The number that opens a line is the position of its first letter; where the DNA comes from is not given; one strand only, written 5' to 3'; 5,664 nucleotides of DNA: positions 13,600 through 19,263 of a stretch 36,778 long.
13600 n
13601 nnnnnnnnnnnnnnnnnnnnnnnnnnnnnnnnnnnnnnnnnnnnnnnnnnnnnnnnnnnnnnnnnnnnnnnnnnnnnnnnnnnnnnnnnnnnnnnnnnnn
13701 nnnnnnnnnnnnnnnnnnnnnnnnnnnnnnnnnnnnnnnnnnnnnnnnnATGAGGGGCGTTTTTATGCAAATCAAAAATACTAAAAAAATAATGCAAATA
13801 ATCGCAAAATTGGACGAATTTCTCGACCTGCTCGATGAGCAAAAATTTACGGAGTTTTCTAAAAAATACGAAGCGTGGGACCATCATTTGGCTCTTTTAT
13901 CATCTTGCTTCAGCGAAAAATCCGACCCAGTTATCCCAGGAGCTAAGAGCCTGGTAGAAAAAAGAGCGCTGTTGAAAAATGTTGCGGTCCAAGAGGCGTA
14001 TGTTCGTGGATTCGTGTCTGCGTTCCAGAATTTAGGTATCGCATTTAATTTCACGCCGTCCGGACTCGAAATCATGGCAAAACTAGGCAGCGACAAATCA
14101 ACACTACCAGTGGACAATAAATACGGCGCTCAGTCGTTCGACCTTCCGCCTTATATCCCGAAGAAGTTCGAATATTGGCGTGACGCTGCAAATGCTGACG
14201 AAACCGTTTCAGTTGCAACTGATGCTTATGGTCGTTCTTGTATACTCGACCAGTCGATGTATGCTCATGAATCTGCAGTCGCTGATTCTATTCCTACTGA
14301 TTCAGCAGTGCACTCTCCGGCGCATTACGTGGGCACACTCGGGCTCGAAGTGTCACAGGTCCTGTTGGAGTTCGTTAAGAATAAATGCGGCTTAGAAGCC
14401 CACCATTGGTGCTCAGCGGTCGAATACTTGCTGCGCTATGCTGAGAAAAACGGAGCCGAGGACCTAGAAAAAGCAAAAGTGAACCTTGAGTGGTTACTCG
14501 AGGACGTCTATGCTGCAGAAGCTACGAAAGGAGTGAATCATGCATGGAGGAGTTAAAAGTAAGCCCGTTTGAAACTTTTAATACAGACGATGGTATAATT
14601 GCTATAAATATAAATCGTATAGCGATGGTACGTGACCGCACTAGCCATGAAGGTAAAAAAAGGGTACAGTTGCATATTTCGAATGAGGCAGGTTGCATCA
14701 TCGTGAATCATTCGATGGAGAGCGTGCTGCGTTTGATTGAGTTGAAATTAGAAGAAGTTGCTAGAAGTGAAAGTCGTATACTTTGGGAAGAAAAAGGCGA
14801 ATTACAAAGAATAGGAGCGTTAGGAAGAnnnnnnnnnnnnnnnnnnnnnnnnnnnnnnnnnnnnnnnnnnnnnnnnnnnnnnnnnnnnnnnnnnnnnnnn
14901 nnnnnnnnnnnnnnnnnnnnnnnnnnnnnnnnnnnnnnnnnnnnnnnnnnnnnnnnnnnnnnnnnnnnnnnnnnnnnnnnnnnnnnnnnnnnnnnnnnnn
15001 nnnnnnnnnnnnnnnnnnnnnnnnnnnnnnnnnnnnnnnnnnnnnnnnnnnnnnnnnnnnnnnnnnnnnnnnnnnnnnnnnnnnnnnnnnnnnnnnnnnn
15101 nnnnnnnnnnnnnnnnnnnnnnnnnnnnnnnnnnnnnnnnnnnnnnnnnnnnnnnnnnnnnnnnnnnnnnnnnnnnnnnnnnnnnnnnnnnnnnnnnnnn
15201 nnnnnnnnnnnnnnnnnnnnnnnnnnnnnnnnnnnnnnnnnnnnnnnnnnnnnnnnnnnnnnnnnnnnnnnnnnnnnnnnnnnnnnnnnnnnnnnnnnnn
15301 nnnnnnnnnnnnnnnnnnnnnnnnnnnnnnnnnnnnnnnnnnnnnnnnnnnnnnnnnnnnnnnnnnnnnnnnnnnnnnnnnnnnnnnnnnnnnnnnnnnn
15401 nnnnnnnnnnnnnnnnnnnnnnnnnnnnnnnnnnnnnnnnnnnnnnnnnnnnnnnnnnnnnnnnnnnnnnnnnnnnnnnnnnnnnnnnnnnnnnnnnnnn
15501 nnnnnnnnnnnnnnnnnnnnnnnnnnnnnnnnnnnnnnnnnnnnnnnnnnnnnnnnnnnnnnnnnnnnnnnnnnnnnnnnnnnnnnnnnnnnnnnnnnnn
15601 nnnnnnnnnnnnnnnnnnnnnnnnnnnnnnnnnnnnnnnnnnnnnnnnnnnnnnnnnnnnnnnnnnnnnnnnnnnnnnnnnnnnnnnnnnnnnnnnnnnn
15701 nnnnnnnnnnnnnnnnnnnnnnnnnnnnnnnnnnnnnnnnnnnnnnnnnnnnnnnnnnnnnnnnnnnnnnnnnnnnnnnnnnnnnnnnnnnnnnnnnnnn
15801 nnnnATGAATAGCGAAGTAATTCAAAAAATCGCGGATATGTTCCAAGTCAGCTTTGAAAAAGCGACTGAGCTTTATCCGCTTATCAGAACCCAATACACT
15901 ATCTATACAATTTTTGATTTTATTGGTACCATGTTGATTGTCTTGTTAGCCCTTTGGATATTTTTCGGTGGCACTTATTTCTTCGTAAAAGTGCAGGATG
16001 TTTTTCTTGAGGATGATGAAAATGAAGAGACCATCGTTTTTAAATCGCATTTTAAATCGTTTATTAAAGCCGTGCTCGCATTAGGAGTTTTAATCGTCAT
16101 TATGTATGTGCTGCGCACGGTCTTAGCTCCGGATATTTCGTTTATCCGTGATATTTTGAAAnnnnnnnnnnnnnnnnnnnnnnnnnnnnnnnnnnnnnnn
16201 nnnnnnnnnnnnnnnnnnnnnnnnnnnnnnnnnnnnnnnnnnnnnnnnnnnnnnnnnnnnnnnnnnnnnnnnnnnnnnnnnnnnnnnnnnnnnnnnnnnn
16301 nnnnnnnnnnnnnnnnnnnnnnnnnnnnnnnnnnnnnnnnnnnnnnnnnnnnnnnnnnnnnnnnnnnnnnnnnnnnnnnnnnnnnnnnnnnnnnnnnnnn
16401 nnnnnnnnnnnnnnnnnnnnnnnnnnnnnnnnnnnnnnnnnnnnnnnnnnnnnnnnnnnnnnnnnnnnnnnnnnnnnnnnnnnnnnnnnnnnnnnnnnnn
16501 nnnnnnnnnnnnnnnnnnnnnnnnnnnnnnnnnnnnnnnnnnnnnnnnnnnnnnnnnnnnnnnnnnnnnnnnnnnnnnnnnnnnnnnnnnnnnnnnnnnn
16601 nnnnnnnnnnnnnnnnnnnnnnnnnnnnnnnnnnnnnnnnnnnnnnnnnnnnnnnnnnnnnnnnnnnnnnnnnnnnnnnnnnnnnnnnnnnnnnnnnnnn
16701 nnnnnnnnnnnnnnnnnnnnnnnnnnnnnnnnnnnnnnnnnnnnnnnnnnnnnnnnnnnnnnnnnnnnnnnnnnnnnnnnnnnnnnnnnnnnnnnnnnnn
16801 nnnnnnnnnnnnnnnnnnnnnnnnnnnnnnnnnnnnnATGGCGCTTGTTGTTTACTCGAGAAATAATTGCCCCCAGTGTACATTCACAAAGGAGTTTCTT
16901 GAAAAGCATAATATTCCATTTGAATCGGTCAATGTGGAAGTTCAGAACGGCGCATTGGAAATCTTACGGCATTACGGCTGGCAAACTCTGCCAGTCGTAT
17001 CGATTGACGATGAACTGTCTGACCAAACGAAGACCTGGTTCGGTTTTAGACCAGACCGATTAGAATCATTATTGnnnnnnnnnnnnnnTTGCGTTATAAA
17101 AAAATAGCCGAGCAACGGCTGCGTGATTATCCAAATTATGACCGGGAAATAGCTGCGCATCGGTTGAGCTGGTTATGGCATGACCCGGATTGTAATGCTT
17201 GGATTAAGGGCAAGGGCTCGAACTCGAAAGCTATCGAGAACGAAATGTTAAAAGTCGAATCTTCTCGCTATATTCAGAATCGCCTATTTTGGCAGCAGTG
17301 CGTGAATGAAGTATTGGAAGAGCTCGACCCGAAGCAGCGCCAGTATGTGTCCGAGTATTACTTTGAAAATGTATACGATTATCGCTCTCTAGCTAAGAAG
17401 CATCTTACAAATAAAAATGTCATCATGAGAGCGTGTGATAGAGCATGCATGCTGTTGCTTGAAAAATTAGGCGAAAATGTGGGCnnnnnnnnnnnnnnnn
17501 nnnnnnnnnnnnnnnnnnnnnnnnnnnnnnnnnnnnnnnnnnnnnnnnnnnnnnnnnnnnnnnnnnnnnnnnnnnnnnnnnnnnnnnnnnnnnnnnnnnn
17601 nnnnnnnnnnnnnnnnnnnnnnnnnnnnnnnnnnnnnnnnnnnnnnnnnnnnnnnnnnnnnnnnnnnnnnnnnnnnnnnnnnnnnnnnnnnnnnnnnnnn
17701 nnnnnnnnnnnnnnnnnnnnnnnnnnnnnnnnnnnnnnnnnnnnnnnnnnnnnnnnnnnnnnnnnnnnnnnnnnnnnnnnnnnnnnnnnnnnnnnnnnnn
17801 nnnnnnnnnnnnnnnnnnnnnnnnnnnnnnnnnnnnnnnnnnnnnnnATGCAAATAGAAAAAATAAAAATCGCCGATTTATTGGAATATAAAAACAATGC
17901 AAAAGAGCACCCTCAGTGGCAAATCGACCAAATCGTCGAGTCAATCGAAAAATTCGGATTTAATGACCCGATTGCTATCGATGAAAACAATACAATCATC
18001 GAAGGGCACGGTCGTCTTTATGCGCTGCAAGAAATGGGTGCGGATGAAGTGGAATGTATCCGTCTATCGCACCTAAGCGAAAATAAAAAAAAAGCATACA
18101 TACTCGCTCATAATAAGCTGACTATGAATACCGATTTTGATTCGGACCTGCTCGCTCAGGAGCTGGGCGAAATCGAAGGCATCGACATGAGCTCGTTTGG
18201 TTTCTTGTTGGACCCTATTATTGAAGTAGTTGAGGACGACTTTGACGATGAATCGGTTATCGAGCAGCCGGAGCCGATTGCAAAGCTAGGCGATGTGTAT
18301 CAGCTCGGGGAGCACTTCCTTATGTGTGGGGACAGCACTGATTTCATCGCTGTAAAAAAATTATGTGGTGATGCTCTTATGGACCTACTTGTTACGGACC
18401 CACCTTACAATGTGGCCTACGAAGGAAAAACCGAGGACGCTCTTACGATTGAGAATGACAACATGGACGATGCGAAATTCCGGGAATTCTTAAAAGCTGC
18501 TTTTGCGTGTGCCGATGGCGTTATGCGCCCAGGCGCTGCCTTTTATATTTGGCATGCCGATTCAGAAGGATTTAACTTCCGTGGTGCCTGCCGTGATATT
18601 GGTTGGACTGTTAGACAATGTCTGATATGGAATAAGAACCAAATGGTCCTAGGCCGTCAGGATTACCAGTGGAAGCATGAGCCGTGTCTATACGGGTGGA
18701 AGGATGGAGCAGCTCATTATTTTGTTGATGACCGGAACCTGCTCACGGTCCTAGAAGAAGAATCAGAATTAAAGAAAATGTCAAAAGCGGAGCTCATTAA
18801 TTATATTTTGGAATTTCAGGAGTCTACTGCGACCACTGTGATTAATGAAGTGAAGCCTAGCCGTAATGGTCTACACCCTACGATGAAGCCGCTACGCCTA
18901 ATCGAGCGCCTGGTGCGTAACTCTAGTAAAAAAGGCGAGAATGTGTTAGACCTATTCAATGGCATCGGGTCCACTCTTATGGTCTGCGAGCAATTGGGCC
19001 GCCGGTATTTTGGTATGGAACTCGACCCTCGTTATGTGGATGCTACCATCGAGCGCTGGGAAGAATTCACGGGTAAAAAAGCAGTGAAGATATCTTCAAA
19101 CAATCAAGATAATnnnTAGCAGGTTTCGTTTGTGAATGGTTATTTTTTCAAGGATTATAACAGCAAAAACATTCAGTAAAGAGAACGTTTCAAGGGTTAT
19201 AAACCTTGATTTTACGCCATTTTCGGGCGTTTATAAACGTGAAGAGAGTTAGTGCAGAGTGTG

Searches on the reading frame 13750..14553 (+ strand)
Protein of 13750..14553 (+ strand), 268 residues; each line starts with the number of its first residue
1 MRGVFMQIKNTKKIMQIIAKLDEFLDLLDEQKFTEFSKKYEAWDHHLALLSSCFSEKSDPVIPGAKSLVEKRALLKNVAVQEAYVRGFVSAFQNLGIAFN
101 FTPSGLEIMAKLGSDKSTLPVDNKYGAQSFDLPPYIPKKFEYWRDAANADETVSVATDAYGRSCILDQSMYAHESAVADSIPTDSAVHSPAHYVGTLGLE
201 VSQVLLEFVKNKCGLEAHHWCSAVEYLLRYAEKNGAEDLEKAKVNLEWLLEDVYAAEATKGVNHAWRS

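Call 34: search_protein_families(library=pfam, proteins=[window:13750-14553:+], max_evalue=0.01)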
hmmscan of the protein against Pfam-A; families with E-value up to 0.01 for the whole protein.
window:13750-14553:+ (268 aa): 1 family
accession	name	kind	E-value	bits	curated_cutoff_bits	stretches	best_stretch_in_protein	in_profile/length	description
PF11753.13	DUF3310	-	5.4e-07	30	24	1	187-247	1-60/60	Protein of unknwon function (DUF3310)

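Call 35: search_protein_families(library=phrogs, proteins=[window:13750-14553:+], max_evalue=0.001)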
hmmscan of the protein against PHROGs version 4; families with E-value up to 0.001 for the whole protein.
window:13750-14553:+ (268 aa): 8 families
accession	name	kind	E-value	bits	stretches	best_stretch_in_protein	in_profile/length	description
phrog_236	-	other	6.2e-16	60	1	173-262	227-314/431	nucleotide kinase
phrog_1689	-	other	6.6e-16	59.9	1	180-253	160-234/243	nucleotide kinase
phrog_23238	-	unknown function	2.4e-09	38.2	1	184-252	125-192/196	-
phrog_11324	-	other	1.5e-06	29.8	1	183-260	7-78/139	nucleotide kinase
phrog_10602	-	other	6e-06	27.4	1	223-253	133-163/168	nucleotide kinase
phrog_4897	-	other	1.5e-05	26.2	1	180-256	108-183/186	kinase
phrog_4943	-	unknown function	0.00025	22.5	1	170-248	74-154/166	-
phrog_4824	-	unknown function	0.00098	20.1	0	220-248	30-58/128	-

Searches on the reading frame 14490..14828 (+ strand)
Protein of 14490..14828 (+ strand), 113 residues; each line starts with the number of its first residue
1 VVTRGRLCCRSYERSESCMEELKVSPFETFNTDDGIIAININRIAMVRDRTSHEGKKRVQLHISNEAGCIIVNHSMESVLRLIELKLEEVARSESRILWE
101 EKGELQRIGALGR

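Call 34: search_protein_families(library=pfam, proteins=[window:14490-14828:+], max_evalue=0.01)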
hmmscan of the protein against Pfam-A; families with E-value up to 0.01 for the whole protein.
window:14490-14828:+ (113 aa): 1 family
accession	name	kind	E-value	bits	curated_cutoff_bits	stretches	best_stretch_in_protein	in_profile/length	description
PF11834.13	KHA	-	0.0066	16.9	29.6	0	68-109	19-57/67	KHA, dimerisation domain of potassium ion channel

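Call 35: search_protein_families(library=phrogs, proteins=[window:14490-14828:+], max_evalue=0.001)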
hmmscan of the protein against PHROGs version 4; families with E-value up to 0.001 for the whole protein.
window:14490-14828:+ (113 aa): 0 families

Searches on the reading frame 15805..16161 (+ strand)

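Call 34: search_protein_families(library=pfam, proteins=[window:15805-16161:+], max_evalue=0.01)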
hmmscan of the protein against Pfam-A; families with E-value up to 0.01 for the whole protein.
window:15805-16161:+ (119 aa): 0 families

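Call 35: search_protein_families(library=phrogs, proteins=[window:15805-16161:+], max_evalue=0.001)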
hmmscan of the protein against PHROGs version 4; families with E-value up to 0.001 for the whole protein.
window:15805-16161:+ (119 aa): 1 family
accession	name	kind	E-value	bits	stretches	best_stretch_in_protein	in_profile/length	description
phrog_26340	-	unknown function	6.1e-05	24.7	1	20-115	30-120/123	-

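Call 44: search_protein_families(library=ncbifam, proteins=[window:15805-16161:+], max_evalue=1)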
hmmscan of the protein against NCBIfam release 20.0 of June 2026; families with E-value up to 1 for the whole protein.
window:15805-16161:+ (119 aa): 0 families

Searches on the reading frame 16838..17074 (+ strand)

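Call 34: search_protein_families(library=pfam, proteins=[window:16838-17074:+], max_evalue=0.01)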
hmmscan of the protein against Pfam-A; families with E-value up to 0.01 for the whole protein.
window:16838-17074:+ (79 aa): 2 families
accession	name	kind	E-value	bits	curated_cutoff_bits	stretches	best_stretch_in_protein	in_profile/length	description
PF00462.30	Glutaredoxin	-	6.5e-15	55.5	22.9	1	4-60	2-59/60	Glutaredoxin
PF05768.20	Glrx-like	-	8.3e-05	23.3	26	1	3-59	2-58/77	Glutaredoxin-like domain (DUF836)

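Call 35: search_protein_families(library=phrogs, proteins=[window:16838-17074:+], max_evalue=0.001)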
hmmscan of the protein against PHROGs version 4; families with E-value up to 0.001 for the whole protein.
window:16838-17074:+ (79 aa): 2 families
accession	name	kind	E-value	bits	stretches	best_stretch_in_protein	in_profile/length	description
phrog_22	-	DNA, RNA and nucleotide metabolism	2.3e-16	61.3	1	1-79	71-144/162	thioredoxin domain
phrog_86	-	DNA, RNA and nucleotide metabolism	4.8e-07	29.9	1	3-64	418-478/504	ribonucleoside diphosphate reductase small subunit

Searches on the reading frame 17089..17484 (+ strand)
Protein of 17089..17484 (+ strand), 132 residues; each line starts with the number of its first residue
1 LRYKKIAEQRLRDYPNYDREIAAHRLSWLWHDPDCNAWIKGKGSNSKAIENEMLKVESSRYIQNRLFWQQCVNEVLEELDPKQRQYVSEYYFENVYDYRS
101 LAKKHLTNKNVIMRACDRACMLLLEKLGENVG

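Call 34: search_protein_families(library=pfam, proteins=[window:17089-17484:+], max_evalue=0.01)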
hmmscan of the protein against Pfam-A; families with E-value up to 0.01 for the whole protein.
window:17089-17484:+ (132 aa): 0 families

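Call 35: search_protein_families(library=phrogs, proteins=[window:17089-17484:+], max_evalue=0.001)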
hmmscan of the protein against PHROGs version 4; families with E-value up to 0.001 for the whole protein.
window:17089-17484:+ (132 aa): 1 family
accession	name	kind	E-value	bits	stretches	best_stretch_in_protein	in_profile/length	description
phrog_36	-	transcription regulation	4.7e-05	24.1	1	3-128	52-188/220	transcriptional regulator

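Call 43: search_dna_similar(query=window:17089-17484:+, collection=phages, mode=protein, max_rows=40, max_evalue=0.001)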
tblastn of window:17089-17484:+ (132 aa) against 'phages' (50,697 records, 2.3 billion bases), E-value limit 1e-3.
No match.

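Call 44: search_protein_families(library=ncbifam, proteins=[window:17089-17484:+], max_evalue=1)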
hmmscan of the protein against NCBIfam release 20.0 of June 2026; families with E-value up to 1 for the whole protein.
window:17089-17484:+ (132 aa): 4 families
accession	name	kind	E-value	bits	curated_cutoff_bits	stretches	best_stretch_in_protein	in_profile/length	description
TIGR01636.1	phage_rinA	subfamily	3.7e-10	40.1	31.9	1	3-95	6-99/134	phage transcriptional regulator, RinA family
NF003049.0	PRK03963.1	equivalog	0.0012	18.7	225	1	69-129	80-140/198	V-type ATP synthase subunit E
TIGR02937.1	sigma70-ECF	superfamily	0.042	13.5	42.9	1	69-105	108-143/165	sigma-70 family RNA polymerase sigma factor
TIGR02252.1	DREG-2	subfamily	0.077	12.7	155.2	1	55-99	55-98/203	HAD hydrolase, REG-2-like, family IA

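Call 45: search_solved_structures(query=window:17089-17484:+, max_evalue=10)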
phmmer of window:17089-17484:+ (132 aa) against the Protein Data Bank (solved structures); distinct sequences matched with E-value up to 10: 0.

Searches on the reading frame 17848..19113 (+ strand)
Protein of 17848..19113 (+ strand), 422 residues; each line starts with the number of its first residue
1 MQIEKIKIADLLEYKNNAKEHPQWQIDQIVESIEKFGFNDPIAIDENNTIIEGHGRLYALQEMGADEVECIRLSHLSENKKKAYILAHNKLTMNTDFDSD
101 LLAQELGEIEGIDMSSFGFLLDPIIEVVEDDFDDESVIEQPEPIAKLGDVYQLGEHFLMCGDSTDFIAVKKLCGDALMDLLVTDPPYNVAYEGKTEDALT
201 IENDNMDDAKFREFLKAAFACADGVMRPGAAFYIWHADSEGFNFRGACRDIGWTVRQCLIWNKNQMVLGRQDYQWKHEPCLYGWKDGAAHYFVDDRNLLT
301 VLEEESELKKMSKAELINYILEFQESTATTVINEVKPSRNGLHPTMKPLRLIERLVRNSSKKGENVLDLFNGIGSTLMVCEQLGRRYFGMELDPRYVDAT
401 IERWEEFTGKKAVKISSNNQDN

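Call 34: search_protein_families(library=pfam, proteins=[window:17848-19113:+], max_evalue=0.01)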
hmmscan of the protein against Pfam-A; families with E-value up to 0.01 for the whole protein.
window:17848-19113:+ (422 aa): 1 family
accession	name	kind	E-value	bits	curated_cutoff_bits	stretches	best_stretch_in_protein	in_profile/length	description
PF01555.25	N6_N4_Mtase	-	1.6e-33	117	26.7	1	179-401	2-220/221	DNA methylase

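Call 35: search_protein_families(library=phrogs, proteins=[window:17848-19113:+], max_evalue=0.001)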
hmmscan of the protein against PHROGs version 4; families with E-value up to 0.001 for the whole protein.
window:17848-19113:+ (422 aa): 26 families (the best 25 are shown)
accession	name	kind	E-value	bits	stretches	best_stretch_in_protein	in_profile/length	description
phrog_498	-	other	7.9e-153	511.3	1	1-418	33-433/633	DNA methyltransferase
phrog_620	-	DNA, RNA and nucleotide metabolism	4e-50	171.9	1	1-146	7-157/217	ParB-like partition protein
phrog_67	-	other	1.4e-47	164.2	1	145-415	113-354/743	DNA methyltransferase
phrog_15396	-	DNA, RNA and nucleotide metabolism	3.1e-31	110.1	1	1-115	2-118/258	ParB-like partition nuclease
phrog_940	-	DNA, RNA and nucleotide metabolism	3.4e-29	103.3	1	1-121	4-124/388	nuclease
phrog_8071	-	DNA, RNA and nucleotide metabolism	5.5e-28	99.3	1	1-206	5-222/389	ParB-like partition protein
phrog_930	-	DNA, RNA and nucleotide metabolism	1.6e-25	91.2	1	2-119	6-124/223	ParB-like partition protein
phrog_23085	-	unknown function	3.6e-23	82.7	1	334-415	33-116/138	-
phrog_3008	-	other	3.5e-22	79.9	1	336-414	143-221/244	DNA methyltransferase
phrog_9353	-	unknown function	2.2e-20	74.6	1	3-139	11-148/245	-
phrog_723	-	DNA, RNA and nucleotide metabolism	4.8e-16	60.2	1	2-130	12-143/223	ParB-like partition protein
phrog_18293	-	other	1.1e-14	55.3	1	316-408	20-111/119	methyltransferase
phrog_18056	-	DNA, RNA and nucleotide metabolism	4.7e-14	53.1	1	1-91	1-91/387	ParB-like partition nuclease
phrog_4715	-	DNA, RNA and nucleotide metabolism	5.5e-11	42.6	1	2-92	146-240/630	ParB-like partition protein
phrog_6952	-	other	8.2e-11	43.1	1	341-406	112-177/181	DNA methyltransferase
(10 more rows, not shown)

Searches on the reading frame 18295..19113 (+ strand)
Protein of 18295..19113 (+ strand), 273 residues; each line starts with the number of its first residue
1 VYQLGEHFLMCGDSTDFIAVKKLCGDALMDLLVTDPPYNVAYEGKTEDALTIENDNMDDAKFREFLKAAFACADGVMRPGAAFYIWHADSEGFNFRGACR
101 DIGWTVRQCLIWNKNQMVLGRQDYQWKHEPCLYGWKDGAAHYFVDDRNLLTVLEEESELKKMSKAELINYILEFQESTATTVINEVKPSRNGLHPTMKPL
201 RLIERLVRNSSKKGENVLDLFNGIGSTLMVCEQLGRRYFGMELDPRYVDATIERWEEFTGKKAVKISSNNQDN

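Call 125: search_dna_similar(query=window:18295-19113:+, collection=phages, mode=protein, max_rows=12, max_evalue=1e-20)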
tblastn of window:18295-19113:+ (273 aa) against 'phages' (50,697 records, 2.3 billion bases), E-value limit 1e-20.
Records with a match: 291; places in all: 292; records where one place covers at least 80% of the query: 274.
Best place of each record, by identity: 60-80% 4; <60% 287.
By first word of the organism name: Streptococcus 112; Gordonia 48; Porphyromonas 18; phage 12; Bacteriophage 11; Ruminococcus 7; Wolbachia 7; Mycobacterium 6; Lactobacillus 5; Vibrio 4; and 36 more.
By host as written in the record: Gordonia terrae 3612 42; - 31; Streptococcus suis 11; Ruminococcus sp. 6; Gordonia terrae CAG3 6; Coprococcus sp. 4; Lactobacillus helveticus 3; Oscillospiraceae 3; and 159 more.
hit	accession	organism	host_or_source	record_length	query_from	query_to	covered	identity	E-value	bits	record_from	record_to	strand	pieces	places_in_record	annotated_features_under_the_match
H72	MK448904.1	Streptococcus phage Javan316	Streptococcus mitis M3-4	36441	1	267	98%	63.4%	7e-105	339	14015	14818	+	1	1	DNA modification methylase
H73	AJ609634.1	Streptococcus phage EJ-1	Streptococcus pneumoniae 101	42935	1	267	98%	62.3%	2e-102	332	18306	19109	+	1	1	transferase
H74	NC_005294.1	Streptococcus phage EJ-1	Streptococcus pneumoniae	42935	1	267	98%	62.3%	2e-102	332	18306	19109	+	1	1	DNA methyltransferase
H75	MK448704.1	Streptococcus phage Javan213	Streptococcus equinus Sb05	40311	1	267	98%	60.7%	6e-105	339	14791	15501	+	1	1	DNA modification methylase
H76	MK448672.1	Streptococcus phage Javan117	Streptococcus dysgalactiae ASDSE_99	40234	1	267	98%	58.4%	3e-100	326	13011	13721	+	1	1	DNA modification methylase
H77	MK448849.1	Streptococcus phage Javan128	Streptococcus dysgalactiae ERR084991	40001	1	267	98%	58.4%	6e-100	325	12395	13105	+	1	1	DNA modification methylase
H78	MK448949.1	Streptococcus phage Javan460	Streptococcus pyogenes ERR111889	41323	1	267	98%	57.7%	2e-99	323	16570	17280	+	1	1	DNA modification methylase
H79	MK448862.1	Streptococcus phage Javan178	Streptococcus equi 4047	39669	1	267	98%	57.7%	6e-99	322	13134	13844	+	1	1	DNA modification methylase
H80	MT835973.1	Bacteriophage sp.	human fecal samples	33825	1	264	97%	58.0%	4e-98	320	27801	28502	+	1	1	record has no annotation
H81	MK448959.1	Streptococcus phage Javan488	Streptococcus pyogenes M1_GAS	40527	1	267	98%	57.3%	6e-99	322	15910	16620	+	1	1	DNA modification methylase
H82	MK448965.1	Streptococcus phage Javan506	Streptococcus pyogenes MGAS2096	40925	1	267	98%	57.3%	6e-99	322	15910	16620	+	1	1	DNA modification methylase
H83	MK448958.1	Streptococcus phage Javan486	Streptococcus pyogenes HSC5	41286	1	267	98%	57.3%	8e-99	322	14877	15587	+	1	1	DNA modification methylase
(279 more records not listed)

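Call 126: get_annotated_region(hit=H72, flank=2500)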
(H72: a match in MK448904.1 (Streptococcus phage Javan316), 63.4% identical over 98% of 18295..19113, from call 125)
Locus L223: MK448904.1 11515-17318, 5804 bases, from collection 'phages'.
description: Streptococcus phage Javan316, complete genome.
organism: Streptococcus phage Javan316 (NCBI taxid 2548104)
taxonomy: Viruses; Duplodnaviria; Heunggongvirae; Uroviricota; Caudoviricetes
host: Streptococcus mitis M3-4; source: -; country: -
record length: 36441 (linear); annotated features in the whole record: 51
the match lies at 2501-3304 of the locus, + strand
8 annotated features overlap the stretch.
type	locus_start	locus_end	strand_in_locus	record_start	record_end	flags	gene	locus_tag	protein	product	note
CDS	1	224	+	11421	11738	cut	-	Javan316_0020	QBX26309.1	DNA-binding protein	-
CDS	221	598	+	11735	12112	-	-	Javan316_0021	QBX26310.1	hypothetical protein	-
CDS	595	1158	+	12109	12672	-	-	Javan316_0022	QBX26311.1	hypothetical protein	-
CDS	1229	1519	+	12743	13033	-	-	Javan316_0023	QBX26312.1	hypothetical protein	FIG021474: Phage protein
CDS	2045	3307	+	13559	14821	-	-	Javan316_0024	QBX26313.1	DNA modification methylase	-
CDS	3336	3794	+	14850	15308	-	-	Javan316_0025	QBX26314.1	hypothetical protein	-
CDS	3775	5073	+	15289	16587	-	-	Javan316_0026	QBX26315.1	terminase large subunit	-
CDS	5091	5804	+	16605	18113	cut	-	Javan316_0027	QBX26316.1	minor capsid protein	-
